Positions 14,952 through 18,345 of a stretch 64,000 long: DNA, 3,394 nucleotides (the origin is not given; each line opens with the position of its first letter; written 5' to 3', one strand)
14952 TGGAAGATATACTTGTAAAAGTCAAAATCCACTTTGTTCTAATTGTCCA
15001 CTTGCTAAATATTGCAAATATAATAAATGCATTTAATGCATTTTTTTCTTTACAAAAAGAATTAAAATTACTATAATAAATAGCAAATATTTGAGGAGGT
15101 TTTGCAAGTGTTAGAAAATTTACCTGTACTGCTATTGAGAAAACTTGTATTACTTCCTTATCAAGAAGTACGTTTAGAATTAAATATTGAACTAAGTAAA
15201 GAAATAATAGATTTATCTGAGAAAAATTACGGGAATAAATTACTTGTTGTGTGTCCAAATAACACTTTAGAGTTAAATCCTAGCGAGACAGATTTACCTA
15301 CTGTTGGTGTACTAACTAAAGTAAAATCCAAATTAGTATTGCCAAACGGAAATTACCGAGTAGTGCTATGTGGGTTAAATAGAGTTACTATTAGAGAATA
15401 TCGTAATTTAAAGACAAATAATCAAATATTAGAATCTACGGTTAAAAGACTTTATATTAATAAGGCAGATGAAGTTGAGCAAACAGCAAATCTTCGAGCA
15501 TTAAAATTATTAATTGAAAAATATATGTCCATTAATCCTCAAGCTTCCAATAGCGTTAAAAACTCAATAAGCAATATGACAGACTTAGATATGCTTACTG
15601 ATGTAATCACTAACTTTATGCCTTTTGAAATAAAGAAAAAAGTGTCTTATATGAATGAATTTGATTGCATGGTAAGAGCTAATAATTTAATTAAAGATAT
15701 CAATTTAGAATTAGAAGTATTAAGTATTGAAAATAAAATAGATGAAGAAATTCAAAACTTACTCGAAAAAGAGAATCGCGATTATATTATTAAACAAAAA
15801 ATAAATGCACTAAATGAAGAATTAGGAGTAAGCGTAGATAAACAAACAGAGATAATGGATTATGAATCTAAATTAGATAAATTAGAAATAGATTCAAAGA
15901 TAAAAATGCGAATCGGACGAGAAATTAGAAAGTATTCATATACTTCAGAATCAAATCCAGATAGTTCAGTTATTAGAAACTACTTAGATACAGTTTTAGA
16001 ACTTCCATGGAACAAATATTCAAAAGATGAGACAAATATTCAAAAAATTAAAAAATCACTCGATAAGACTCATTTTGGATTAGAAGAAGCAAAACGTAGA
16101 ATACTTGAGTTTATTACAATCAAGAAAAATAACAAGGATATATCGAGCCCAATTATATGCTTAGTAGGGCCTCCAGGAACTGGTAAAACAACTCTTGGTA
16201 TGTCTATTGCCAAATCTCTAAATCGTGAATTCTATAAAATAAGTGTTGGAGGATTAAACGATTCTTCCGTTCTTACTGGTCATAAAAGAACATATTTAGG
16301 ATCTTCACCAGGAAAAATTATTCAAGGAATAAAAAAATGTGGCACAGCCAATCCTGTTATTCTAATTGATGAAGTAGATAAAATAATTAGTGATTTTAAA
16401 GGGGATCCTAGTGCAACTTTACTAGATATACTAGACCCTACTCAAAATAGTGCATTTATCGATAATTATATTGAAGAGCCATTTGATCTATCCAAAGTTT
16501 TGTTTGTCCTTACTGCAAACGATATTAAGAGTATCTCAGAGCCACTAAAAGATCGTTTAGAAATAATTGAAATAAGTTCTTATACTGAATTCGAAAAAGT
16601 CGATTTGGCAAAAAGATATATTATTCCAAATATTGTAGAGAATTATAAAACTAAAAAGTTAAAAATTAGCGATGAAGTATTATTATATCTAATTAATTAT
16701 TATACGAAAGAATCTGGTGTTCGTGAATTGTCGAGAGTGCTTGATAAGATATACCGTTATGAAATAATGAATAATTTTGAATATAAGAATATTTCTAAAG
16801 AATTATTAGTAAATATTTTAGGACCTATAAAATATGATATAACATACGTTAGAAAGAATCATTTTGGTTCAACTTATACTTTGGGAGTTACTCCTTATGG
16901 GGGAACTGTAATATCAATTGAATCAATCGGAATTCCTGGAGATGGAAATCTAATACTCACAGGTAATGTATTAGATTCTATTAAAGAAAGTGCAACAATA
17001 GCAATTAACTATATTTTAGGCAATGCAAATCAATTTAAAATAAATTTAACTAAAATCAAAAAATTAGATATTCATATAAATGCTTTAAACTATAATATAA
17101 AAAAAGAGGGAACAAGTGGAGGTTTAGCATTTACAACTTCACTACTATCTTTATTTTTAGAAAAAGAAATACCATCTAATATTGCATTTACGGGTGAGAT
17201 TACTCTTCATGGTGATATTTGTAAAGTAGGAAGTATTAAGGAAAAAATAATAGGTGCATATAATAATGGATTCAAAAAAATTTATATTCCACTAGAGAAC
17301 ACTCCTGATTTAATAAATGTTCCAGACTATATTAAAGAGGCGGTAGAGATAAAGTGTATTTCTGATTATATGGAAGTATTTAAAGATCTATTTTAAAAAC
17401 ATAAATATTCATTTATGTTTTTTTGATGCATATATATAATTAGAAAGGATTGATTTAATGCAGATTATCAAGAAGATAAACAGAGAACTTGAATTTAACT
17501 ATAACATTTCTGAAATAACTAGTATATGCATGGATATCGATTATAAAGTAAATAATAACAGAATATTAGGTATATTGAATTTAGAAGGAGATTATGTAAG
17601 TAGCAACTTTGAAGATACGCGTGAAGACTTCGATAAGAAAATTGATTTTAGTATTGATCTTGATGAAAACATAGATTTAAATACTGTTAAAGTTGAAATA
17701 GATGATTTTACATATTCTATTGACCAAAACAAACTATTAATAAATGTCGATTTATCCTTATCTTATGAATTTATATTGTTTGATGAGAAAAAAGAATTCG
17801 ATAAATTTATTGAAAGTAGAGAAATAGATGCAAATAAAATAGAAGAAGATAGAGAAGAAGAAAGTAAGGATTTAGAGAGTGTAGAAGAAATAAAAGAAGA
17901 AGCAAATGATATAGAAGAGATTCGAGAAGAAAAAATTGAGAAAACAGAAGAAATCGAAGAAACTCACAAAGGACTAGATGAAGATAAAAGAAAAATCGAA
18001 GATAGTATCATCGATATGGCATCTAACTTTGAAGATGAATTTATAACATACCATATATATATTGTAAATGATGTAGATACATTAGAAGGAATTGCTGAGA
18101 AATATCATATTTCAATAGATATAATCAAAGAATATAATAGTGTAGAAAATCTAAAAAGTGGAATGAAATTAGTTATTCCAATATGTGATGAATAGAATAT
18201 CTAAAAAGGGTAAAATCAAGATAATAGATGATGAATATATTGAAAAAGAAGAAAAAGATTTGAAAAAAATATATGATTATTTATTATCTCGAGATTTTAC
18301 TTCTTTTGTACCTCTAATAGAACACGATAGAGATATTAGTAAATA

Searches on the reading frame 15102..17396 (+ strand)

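Call 60: search_protein_families(library=pfam, proteins=[window:15102-17396:+], max_evalue=0.01)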
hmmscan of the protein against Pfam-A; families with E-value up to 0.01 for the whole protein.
window:15102-17396:+ (764 aa): 17 families
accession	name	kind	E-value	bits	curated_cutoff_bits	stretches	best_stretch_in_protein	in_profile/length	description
PF05362.19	Lon_C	-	3.5e-46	157.8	21.1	1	564-762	2-201/205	Lon protease (S16) C-terminal proteolytic domain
PF00004.35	AAA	-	7.6e-24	85.1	21.2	1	352-489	1-126/131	ATPase family associated with various cellular activities (AAA)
PF02190.22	LON_substr_bdg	-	2.2e-20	73.8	28.7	1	6-197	1-195/200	ATP-dependent protease La (LON) substrate-binding domain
PF22667.2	Lon_lid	-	8.6e-13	48.2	27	1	516-555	6-45/57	Lon protease AAA+ ATPase lid domain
PF13541.12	ChlI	-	1.4e-07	31.8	27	1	621-733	16-121/121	Subunit ChlI of Mg-chelatase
PF07728.20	AAA_5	-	9.7e-06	26.1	22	1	352-485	2-138/139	AAA domain (dynein-related subfamily)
PF13401.12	AAA_22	-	1e-05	26.3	27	1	350-444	6-108/130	AAA domain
PF07724.20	AAA_2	-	8.9e-05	23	27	1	352-473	6-124/166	AAA domain (Cdc48 subfamily)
PF08298.17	AAA_PrkA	-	0.00017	21.2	25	1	319-382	55-119/358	PrkA AAA domain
PF05496.18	RuvB_N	-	0.00031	21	27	1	326-383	11-67/159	Holliday junction DNA helicase RuvB P-loop domain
PF06068.19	TIP49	-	0.00038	20.2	23.8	1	323-378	25-79/347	TIP49 P-loop domain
PF13173.12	AAA_14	-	0.00073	20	27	1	349-428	2-74/129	AAA domain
PF13238.12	AAA_18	-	0.0015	19.4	29.4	1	352-392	1-33/128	AAA domain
PF24883.2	NPHP3_N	-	0.0027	18.4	24.8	0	346-376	19-49/164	Nephrocystin 3, N-terminal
PF13191.12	AAA_16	-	0.0036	18.3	32.6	1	349-376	24-51/167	AAA ATPase domain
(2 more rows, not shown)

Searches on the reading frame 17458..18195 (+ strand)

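Call 60: search_protein_families(library=pfam, proteins=[window:17458-18195:+], max_evalue=0.01)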
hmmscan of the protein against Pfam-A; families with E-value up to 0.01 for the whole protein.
window:17458-18195:+ (245 aa): 2 families
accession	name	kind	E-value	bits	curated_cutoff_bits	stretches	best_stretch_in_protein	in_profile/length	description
PF01476.26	LysM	-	3.1e-07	30.7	20.9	1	201-241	1-43/43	LysM domain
PF23577.1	LysM_RLK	-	0.00037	20.9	27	1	204-239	6-41/44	LysM domain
